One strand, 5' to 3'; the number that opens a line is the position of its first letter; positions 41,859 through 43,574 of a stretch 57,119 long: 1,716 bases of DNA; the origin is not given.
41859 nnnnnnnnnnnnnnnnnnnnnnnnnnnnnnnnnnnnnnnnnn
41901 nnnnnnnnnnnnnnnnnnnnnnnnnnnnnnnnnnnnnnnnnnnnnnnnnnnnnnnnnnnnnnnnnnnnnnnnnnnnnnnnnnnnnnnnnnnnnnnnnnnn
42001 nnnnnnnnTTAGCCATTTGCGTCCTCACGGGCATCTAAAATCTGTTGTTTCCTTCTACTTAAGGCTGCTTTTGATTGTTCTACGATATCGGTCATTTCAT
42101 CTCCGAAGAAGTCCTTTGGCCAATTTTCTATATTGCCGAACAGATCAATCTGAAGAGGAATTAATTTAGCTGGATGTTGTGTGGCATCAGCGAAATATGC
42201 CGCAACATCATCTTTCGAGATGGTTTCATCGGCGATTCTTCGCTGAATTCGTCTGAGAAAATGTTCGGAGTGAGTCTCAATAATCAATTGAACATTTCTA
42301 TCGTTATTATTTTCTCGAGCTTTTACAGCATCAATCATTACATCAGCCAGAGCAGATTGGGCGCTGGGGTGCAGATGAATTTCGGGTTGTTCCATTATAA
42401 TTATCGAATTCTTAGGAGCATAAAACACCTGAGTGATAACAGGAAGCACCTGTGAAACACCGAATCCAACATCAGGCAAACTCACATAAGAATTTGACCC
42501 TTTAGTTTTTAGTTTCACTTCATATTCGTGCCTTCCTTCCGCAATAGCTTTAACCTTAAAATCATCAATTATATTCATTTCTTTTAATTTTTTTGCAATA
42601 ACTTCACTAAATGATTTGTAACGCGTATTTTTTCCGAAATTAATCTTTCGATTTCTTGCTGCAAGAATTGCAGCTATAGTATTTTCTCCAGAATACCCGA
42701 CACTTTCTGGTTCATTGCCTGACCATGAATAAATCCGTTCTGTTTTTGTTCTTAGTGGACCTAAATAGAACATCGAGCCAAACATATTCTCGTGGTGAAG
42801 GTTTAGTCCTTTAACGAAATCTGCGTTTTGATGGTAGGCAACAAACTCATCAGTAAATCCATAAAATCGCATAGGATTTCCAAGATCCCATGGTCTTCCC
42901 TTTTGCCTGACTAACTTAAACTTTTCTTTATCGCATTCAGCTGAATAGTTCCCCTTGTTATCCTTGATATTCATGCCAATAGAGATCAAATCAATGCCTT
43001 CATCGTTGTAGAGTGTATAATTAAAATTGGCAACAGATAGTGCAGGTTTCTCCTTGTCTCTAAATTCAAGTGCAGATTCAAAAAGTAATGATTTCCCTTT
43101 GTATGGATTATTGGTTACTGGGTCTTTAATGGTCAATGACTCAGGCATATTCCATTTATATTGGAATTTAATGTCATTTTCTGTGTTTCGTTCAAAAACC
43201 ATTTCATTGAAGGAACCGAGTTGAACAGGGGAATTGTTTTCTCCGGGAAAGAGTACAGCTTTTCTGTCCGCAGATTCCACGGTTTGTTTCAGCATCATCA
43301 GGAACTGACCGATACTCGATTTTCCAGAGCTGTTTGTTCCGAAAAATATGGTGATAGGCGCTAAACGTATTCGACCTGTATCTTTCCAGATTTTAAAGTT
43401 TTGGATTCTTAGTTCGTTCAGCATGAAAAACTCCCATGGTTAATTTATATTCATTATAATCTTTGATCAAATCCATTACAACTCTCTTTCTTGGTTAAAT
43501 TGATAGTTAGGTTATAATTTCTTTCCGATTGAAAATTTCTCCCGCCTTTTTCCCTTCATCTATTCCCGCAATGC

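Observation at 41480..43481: AT-rich two-gene cassette: DUF3696-type ABC ATPase + PIN-like protein, a candidate uncharacterised defence/toxin system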

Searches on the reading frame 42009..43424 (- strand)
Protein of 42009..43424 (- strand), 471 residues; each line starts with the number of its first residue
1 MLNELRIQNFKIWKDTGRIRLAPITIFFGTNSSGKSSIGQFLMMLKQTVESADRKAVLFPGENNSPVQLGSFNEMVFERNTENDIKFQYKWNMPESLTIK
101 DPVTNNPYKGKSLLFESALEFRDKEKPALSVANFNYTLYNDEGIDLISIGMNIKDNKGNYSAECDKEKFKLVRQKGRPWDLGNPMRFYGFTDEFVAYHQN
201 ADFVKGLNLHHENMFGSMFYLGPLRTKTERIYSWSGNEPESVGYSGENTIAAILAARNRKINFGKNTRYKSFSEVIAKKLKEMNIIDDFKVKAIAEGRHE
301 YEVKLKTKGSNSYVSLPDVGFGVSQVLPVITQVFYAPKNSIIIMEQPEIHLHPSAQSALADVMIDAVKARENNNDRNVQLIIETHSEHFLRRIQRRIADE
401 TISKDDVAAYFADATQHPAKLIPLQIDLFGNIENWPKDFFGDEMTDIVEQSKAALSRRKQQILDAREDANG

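Call 3: search_protein_families(library=pfam, proteins=[window:42009-43424:-], max_evalue=1)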
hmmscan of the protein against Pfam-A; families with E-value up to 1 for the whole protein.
window:42009-43424:- (471 aa): 7 families
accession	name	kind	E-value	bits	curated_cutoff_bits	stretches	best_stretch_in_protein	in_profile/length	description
PF13175.12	AAA_15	-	6.8e-29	102.1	32.1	1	1-389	1-373/374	AAA ATPase domain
PF13304.12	AAA_21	-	1.6e-18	68.2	27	2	257-390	203-303/304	AAA domain, putative AbiEii toxin, Type IV TA system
PF12476.13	DUF3696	-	1.7e-10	41.4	22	1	402-449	1-51/52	Protein of unknown function (DUF3696)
PF02463.25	SMC_N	-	0.00022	21.2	40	1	1-76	1-83/220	RecF/RecN/SMC N terminal domain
PF13476.12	AAA_23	-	0.00076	20.6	27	1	4-45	1-42/201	AAA domain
PF13166.12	AAA_13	-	0.0051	16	36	0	24-82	18-76/713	AAA domain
PF15247.11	SLBP_RNA_bind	-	0.05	14.1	27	1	252-282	4-35/70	Histone RNA hairpin-binding protein RNA-binding domain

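Call 4: search_protein_families(library=padloc, proteins=[window:42009-43424:-], max_evalue=1)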
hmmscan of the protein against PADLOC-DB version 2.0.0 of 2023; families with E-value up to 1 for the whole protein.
window:42009-43424:- (471 aa): 114 families (the best 25 are shown)
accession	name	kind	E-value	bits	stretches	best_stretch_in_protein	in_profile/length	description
PDLC04148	HEC-03B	-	2.6e-134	446.7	1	1-460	1-454/458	-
PDLC03878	NsnB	-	4e-65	218.8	1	1-444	1-336/345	-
PDLC04707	PDC-M55A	-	2.9e-59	199.1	1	2-459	3-418/421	-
PDLC02979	AriA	-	7.5e-32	109.5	2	266-390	249-373/373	-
PDLC02980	AriA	-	3.1e-18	64.8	2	302-390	221-303/304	-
PDLC02336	AbiLi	-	1.7e-17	62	2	276-401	183-304/340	AbiLi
PDLC04391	PDC-M07A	-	2e-17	61.3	1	1-398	1-357/412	-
PDLC04175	HEC-01A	-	3.3e-15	54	2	2-82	6-85/363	-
PDLC04393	PDC-M07A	-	7.6e-14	49.5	1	1-396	1-359/435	-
PDLC04176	HEC-01A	-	1.3e-13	49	1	2-394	3-325/371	-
PDLC04179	HEC-01A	-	1.7e-13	48.5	2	286-394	309-409/459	-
PDLC04392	PDC-M07A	-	2e-13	48.2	2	1-93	1-92/432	-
PDLC02335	AbiLi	-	4.7e-13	46.9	1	1-395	49-244/326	AbiLi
PDLC02981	AriAB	-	1.2e-12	45.3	2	336-392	328-379/694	-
PDLC04611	PDC-M38A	-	5.7e-12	43.8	2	1-51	1-51/383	-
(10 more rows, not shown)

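Call 5: search_protein_families(library=ncbifam, proteins=[window:42009-43424:-], max_evalue=1)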
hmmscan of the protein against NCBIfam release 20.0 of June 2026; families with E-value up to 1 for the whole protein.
window:42009-43424:- (471 aa): 8 families
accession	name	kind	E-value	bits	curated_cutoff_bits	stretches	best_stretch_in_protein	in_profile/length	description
NF047739.1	antiphage_MADS3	equivalog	1.8e-11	43.9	420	2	1-142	1-140/427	methylation-associated defense system AAA family ATPase MAD3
NF038234.1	retron_eff_Eco8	equivalog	1.2e-06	27.5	250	1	338-397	272-332/679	retron Eco8 family effector endonuclease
NF041760.1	PtuA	equivalog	8.1e-06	25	500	2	341-396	379-426/524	retron Ec78 anti-phage system effector ATPase PtuA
TIGR04435.1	restrict_AAA_1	hypoth_equivalog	9.1e-05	21.3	300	1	302-388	381-468/568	restriction system-associated AAA family ATPase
TIGR00606.1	rad50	subfamily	0.00023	19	453.75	1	338-401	1223-1284/1311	DNA repair protein Rad50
NF053563.1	Rkd4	equivalog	0.0016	16.7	860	1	2-39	3-40/747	arcadin-4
TIGR00611.2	recf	equivalog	0.012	14.8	172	1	2-38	1-37/339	DNA replication/repair protein RecF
NF041035.1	Rad50_Halo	equivalog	0.066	11.5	1000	1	3-38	4-39/883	DNA double-strand break repair ATPase Rad50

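Call 15: find_homologous_proteins(query=window:42009-43424:-)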
Query window:42009-43424:- (471 aa): 7994 proteins with E <= 0.001 among 8000 candidates; the best 120 are listed.
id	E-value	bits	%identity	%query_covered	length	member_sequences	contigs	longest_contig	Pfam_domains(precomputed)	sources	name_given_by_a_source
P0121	0.0e+0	1068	100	100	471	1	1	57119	PF12476.14,PF13175.13,PF13304.13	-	-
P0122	7.8e-193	660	62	98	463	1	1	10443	PF12476.14,PF13175.13,PF13304.13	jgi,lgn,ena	-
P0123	1.3e-192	659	64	98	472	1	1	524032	PF12476.14,PF13175.13,PF13304.13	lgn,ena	-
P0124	2.0e-192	658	63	99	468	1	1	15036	PF12476.14,PF13175.13,PF13304.13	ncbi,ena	-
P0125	8.2e-192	656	63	97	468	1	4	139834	PF12476.14,PF13175.13,PF13304.13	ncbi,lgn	-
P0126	1.1e-191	656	63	98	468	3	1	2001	PF12476.14,PF13175.13,PF13304.13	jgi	-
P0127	7.9e-191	653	62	98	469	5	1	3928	PF12476.14,PF13175.13,PF13304.13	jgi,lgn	jgi:predicted ATPase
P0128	2.0e-190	652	63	99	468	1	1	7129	PF12476.14,PF13175.13,PF13304.13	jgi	jgi:predicted ATPase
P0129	2.1e-190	652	63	98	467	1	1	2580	PF12476.14,PF13175.13,PF13476.13,PF13304.13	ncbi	-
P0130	3.5e-190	651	62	98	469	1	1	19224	PF12476.14,PF13175.13,PF13304.13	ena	-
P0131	3.5e-190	651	61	98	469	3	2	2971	PF12476.14,PF13175.13,PF13304.13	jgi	jgi:predicted ATPase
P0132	4.1e-190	651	62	98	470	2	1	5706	PF12476.14,PF13175.13,PF13304.13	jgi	jgi:predicted ATPase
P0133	5.2e-190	650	63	98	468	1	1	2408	PF12476.14,PF13175.13,PF13304.13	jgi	-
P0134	7.8e-190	650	62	98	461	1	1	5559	PF12476.14,PF13175.13,PF13304.13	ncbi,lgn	-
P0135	9.3e-190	650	63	98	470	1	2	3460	PF12476.14,PF13175.13,PF13304.13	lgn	-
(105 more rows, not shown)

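Call 29: find_encoding_contigs(protein=P0121, flank=10000, max_places=4)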
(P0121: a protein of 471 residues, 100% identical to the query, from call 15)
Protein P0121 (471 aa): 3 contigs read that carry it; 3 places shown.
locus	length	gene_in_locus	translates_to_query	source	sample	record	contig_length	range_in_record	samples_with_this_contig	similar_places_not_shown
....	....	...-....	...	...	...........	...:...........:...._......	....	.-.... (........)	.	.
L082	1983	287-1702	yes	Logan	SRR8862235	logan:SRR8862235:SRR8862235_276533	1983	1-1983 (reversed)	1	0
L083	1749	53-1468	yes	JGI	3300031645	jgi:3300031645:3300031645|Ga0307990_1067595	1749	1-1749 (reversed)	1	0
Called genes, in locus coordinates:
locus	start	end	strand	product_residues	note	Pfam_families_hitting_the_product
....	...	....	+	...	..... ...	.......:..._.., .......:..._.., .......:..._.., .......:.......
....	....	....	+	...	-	-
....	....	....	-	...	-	?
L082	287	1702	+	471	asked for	PF13175:AAA_15, PF13304:AAA_21, PF13175:AAA_15, PF12476:DUF3696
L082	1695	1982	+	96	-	?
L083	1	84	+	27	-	?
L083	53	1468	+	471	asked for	PF13175:AAA_15, PF13304:AAA_21, PF13175:AAA_15, PF12476:DUF3696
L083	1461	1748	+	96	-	?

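Call 63: search_dna_similar(query=window:42009-43424:-, collection=plasmids, mode=protein, max_rows=15, max_evalue=1e-20)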
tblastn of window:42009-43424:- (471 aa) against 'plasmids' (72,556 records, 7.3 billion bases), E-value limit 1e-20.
Records with a match: 25; places in all: 25; records where one place covers at least 80% of the query: 20.
Best place of each record, by identity: <60% 25.
By first word of the organism name: Bacillus 8; Aeromonas 6; Acinetobacter 3; Rhodococcus 2; Azotobacter 1; Nonomuraea 1; Tistrella 1; Acetobacter 1; Azospirillum 1; Pseudoalteromonas 1.
By predicted mobility (MOB-suite, as given by PLSDB): non-mobilizable 13; conjugative 7; mobilizable 5.
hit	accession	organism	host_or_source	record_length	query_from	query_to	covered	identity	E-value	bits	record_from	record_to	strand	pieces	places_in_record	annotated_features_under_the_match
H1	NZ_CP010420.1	Azotobacter chroococcum NCIMB 8003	cell culture,soil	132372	1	461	98%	49.1%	1e-141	455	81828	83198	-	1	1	DUF3696 domain-containing protein | DEAD/DEAH box helicase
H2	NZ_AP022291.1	Aeromonas veronii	-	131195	1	469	100%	46.6%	7e-133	430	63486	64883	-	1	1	DUF3696 domain-containing protein | hypothetical protein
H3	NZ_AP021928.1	Aeromonas caviae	-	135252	1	469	100%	46.6%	7e-133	430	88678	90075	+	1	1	DUF3696 domain-containing protein | hypothetical protein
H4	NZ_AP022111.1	Aeromonas caviae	-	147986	1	469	100%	46.6%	7e-133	430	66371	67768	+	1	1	DUF3696 domain-containing protein | hypothetical protein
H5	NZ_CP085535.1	Aeromonas salmonicida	Brook charr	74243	1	469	100%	46.6%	3e-132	428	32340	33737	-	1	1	DUF3696 domain-containing protein | hypothetical protein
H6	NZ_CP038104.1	Aeromonas salmonicida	Salvelinus fontinalis,whole organism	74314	1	469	100%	46.6%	3e-132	428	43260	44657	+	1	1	DUF3696 domain-containing protein | hypothetical protein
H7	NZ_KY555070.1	Aeromonas salmonicida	-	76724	1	469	100%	46.6%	3e-132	428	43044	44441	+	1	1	DUF3696 domain-containing protein | hypothetical protein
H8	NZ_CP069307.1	Rhodococcus aetherivorans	monoisolate,Minnesota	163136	1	448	95%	41.7%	4e-114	376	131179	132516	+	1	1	DUF3696 domain-containing protein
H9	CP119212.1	Acinetobacter soli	Homo sapiens,blood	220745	1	458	97%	33.1%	1e-48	220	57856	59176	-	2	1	AAA family ATPase | DUF3696 domain-containing protein | hypothetical protein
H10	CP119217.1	Acinetobacter soli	Homo sapiens,blood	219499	1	458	97%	33.1%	1e-48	220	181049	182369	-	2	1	AAA family ATPase | DUF3696 domain-containing protein | hypothetical protein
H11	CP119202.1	Acinetobacter soli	Homo sapiens,blood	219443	1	458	97%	33.1%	1e-48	220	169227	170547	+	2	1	AAA family ATPase | DUF3696 domain-containing protein | hypothetical protein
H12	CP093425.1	Bacillus pacificus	cell culture,sufu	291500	7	449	94%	30.3%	1e-36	151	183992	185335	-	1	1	DUF3696 domain-containing protein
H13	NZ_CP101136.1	Bacillus paranthracis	single cell,soil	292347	7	449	94%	30.3%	1e-36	151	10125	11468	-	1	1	DUF3696 domain-containing protein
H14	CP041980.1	Bacillus paranthracis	Homo sapiens,stool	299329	7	449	94%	30.3%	1e-36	151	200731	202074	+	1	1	DUF3696 domain-containing protein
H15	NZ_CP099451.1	Bacillus pacificus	chicken,assembly Genome,intestine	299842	7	449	94%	30.3%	1e-36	151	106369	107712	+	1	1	DUF3696 domain-containing protein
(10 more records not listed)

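Call 64: get_annotated_region(hit=H1, flank=7000)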
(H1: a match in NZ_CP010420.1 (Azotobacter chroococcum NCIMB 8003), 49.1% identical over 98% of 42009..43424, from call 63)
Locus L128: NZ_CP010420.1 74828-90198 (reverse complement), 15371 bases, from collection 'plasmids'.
description: Azotobacter chroococcum NCIMB 8003 plasmid pAcX50e, complete sequence
organism: Azotobacter chroococcum NCIMB 8003 (NCBI taxid 1328314)
taxonomy: Bacteria; Pseudomonadota; Gammaproteobacteria; Pseudomonadales; Pseudomonadaceae; Azotobacter; Azotobacter chroococcum; Azotobacter chroococcum NCIMB 8003
host: -; source: cell culture,soil; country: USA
typing (MOB-suite, as given by PLSDB): mobilizable; replicon rep_cluster_1301; relaxase MOBH
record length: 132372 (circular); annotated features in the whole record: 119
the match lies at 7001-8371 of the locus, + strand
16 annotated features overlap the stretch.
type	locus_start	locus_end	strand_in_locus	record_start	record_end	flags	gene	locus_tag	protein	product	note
CDS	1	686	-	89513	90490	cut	-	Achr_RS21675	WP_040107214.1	ParM/StbA family protein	GO:0030541 - plasmid partitioning [Evidence IEA]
CDS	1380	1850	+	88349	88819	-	mobI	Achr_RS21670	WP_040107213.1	conjugative transfer protein MobI(A/C)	-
CDS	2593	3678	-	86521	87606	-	-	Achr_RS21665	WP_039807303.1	IS5 family transposase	-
CDS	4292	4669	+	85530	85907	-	-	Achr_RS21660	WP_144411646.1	hypothetical protein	-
CDS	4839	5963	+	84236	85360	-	-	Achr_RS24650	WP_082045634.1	DUF3800 domain-containing protein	-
CDS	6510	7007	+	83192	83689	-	-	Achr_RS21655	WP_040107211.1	DEAD/DEAH box helicase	-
CDS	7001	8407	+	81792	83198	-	-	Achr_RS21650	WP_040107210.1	DUF3696 domain-containing protein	-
CDS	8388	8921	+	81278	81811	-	-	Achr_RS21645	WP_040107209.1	hypothetical protein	-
CDS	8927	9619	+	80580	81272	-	-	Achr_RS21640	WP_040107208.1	RNA ligase family protein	-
CDS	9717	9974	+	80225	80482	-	-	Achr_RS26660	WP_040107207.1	hypothetical protein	-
CDS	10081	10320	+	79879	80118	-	-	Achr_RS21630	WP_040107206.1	hypothetical protein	-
CDS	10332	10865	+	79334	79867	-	-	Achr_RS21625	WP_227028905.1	hypothetical protein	-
CDS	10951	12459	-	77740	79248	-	-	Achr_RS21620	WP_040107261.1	3'-5' exonuclease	-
CDS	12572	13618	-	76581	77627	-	-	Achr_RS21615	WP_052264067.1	MBL fold metallo-hydrolase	-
CDS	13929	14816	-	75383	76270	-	-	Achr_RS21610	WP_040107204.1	alpha/beta hydrolase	-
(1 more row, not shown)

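Call 65: get_annotated_region(hit=H2, flank=6000)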
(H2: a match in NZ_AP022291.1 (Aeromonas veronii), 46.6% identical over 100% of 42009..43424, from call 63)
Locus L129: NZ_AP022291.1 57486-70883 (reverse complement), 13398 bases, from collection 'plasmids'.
description: Aeromonas veronii strain WP9-W18-ESBL-04 plasmid pWP9-W18-ESBL-04_1, complete sequence
organism: Aeromonas veronii (NCBI taxid 654)
taxonomy: Bacteria; Pseudomonadota; Gammaproteobacteria; Aeromonadales; Aeromonadaceae; Aeromonas; Aeromonas veronii
host: -; source: -; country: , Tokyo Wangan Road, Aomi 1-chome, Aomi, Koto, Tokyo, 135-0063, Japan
typing (MOB-suite, as given by PLSDB): conjugative; replicon rep_cluster_1169; relaxase MOBF; mating-pair formation MPF_F
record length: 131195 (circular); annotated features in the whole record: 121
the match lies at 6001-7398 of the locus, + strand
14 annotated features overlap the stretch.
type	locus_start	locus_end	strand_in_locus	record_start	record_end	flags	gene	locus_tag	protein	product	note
CDS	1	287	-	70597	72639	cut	-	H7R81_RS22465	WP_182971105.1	DUF3560 domain-containing protein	-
CDS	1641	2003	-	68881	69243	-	-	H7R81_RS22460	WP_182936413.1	DNA repair protein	-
CDS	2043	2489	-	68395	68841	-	radC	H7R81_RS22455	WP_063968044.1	DNA repair protein RadC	GO:0006281 - DNA repair [Evidence IEA]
CDS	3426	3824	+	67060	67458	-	-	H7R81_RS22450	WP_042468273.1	DUF6088 family protein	-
CDS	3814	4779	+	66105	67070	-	-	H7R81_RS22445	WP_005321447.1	nucleotidyl transferase AbiEii/AbiGii toxin family protein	-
CDS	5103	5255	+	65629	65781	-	-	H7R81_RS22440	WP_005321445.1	Hok/Gef family protein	-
CDS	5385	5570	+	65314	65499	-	-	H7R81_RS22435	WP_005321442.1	hypothetical protein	-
CDS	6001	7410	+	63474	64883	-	-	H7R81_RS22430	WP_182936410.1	DUF3696 domain-containing protein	-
CDS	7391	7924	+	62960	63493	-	-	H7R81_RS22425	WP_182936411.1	hypothetical protein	-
CDS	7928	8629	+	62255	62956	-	-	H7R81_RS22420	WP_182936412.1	RNA ligase family protein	-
CDS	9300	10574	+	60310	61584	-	-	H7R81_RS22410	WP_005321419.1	metallophosphoesterase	-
CDS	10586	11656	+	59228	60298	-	-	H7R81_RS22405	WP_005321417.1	GTPase-associated system all-helical protein GASH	-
CDS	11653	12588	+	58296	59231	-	-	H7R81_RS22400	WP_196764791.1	hypothetical protein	-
CDS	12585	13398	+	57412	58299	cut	-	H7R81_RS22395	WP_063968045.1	hypothetical protein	-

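Call 77: predict_structure(alignment_id=A2)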
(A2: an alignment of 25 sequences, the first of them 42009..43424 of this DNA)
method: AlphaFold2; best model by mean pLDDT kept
length: 471 residues; sequences in the alignment: 25
mean_pLDDT: 72.5   pTM: 0.76
mean pLDDT of the five models: 72.5, 71.3, 66.2, 60.5, 57.0
residues with pLDDT >= 90: 72; 70-90: 232; 50-70: 96; < 50: 71
segments of 3 or more residues with pLDDT < 50: 31-35, 59-75, 224-257, 319-321, 442-445
pLDDT, mean of each block of 10 residues (from residue 1): 92 88 86 61 82 55 35 45 86 90 84 91 69 91 90 79 79 76 68 79 87 89 46 35 35 46 56 71 79 62 79 70 65 83 69 76 87 86 82 84 89 79 81 71 50 64 62 47
secondary structure, 60 per line:
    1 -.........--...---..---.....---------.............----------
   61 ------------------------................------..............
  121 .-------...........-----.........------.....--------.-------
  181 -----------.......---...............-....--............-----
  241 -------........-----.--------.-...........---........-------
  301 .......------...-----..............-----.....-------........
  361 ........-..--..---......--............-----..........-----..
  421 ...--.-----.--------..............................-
elements in order: E2-10 E13-15 E24-28 H38-50 E85-100 E107-121 E129-139 E145-153 E160-164 H192-197 H202-216 E218-221 H224-235 H248-255 H272-282 E286-293 E301-307 E314-316 H322-335 E341-345 H353-368 E379-384 H387-398 E407-413 E419-423 H441-470

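Call 81: fold_search(model_id=the predicted structure, library=pdb)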
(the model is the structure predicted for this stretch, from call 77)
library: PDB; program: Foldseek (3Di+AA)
matches with E <= 10: 665; with E <= 0.001: 30
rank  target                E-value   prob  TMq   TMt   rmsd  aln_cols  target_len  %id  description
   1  8eea_B                4.9e-09  1.00  0.29  0.35  17.2       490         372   12  Structure of E.coli Septu (PtuAB) complex (released 2023-12-27)
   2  8sux_F                1.1e-08  1.00  0.31  0.38  16.8       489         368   12  Structure of E. coli PtuA hexamer (released 2024-01-10)
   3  8eea_A                1.9e-08  1.00  0.25  0.30  20.9       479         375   12  Structure of E.coli Septu (PtuAB) complex (released 2023-12-27)
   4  9lpa_B                6.1e-08  1.00  0.36  0.24  16.2       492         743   10  The cryo-EM structure of retron Eco8 in an active state (released 2025-11-19)
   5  9x94_F                6.4e-08  1.00  0.36  0.25  15.3       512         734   10  Apo Retron-Eco8 complex (released 2026-03-18)
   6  5da9_B                9.5e-08  1.00  0.31  0.35  20.1       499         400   14  ATP-gamma-S bound Rad50 from Chaetomium thermophilum in complex with the Rad50-binding domain of Mre11 (released 2016-03-02)
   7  4aby_B                1.1e-07  1.00  0.30  0.37  17.1       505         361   11  Crystal structure of Deinococcus radiodurans RecN head domain (released 2012-12-12)
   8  9kjx_D                1.5e-07  1.00  0.34  0.30  14.0       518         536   12  Cryo-EM structure of the Retron-Eco7 complex (state 1) (released 2025-11-12)
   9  9x9b_B                1.6e-07  1.00  0.36  0.24  14.7       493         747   10  Retron-Eco8 complex with ATP-Mg2+ (released 2026-03-04)
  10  5dac_A                1.8e-07  1.00  0.33  0.36  24.5       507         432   14  ATP-gamma-S bound Rad50 from Chaetomium thermophilum in complex with DNA (released 2016-03-02)
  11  5h68_A                2.4e-07  1.00  0.32  0.43  14.1       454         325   13  Crystal structure of an engaged dimer of the Geobacillus stearothermophilus SMC head domain (released 2017-03-15)
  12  9lp9_B                3.3e-07  1.00  0.37  0.25  14.6       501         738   10  The cryo-EM structure of retron Eco8 in a standby state (released 2025-11-19)
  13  5dac_B                3.3e-07  1.00  0.33  0.36  22.2       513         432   14  ATP-gamma-S bound Rad50 from Chaetomium thermophilum in complex with DNA (released 2016-03-02)
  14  9kjy_D                5.3e-07  1.00  0.34  0.30  13.7       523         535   11  Cryo-EM structure of the Retron-Eco7 complex (state 2) (released 2025-11-12)
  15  4aby_C                7.0e-07  1.00  0.31  0.40  16.7       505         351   10  Crystal structure of Deinococcus radiodurans RecN head domain (released 2012-12-12)
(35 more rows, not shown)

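Call 82: get_annotated_region(hit=H8, flank=4000)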
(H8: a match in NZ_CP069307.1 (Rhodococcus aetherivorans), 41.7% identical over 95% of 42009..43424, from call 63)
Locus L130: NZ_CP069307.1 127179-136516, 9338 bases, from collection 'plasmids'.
description: Rhodococcus aetherivorans isolate PSBB011 plasmid unnamed, complete sequence
organism: Rhodococcus aetherivorans (NCBI taxid 191292)
taxonomy: Bacteria; Actinomycetota; Actinomycetes; Mycobacteriales; Nocardiaceae; Rhodococcus; Rhodococcus aetherivorans
host: -; source: monoisolate,Minnesota; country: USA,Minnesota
typing (MOB-suite, as given by PLSDB): conjugative; relaxase MOBF; mating-pair formation MPF_T
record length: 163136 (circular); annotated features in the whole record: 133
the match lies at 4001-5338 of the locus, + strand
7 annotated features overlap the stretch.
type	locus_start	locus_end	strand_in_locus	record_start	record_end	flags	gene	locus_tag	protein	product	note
CDS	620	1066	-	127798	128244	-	-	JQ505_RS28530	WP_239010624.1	ABC transporter permease subunit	GO:0055085 - transmembrane transport [Evidence IEA]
CDS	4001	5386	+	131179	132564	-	-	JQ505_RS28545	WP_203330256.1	DUF3696 domain-containing protein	-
CDS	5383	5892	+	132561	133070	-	-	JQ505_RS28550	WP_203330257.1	hypothetical protein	-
CDS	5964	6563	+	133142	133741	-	-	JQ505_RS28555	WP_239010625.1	RNA ligase family protein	-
CDS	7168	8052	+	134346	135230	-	-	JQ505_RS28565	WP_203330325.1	nucleotide-binding protein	-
CDS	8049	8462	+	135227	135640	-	-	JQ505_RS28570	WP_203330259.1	hypothetical protein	-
CDS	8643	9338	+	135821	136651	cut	-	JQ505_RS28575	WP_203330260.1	hypothetical protein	-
